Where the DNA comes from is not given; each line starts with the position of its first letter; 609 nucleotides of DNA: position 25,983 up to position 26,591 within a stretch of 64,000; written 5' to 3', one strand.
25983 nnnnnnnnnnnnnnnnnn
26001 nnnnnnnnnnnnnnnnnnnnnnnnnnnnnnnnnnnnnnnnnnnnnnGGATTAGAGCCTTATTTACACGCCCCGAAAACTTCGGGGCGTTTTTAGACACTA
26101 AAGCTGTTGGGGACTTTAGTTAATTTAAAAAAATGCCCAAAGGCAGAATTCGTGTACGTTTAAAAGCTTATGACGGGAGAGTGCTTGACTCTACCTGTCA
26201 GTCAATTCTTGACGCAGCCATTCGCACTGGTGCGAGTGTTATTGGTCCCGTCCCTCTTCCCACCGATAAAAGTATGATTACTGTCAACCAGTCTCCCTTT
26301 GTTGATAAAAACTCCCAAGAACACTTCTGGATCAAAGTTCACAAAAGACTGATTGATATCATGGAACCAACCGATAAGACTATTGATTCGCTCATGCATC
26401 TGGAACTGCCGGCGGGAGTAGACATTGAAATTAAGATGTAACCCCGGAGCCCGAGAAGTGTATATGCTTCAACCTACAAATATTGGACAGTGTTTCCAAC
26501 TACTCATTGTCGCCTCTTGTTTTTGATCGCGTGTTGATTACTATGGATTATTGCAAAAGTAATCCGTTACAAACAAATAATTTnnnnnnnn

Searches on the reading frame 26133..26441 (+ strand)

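Call 7: search_protein_families(library=pfam, proteins=[window:26133-26441:+])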
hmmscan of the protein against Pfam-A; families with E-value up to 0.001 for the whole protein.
window:26133-26441:+ (102 aa): 1 family
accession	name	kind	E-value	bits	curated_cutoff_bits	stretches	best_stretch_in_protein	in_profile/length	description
PF00338.27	Ribosomal_S10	-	4.3e-32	110.7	21.2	1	7-101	1-98/98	Ribosomal protein S10p/S20e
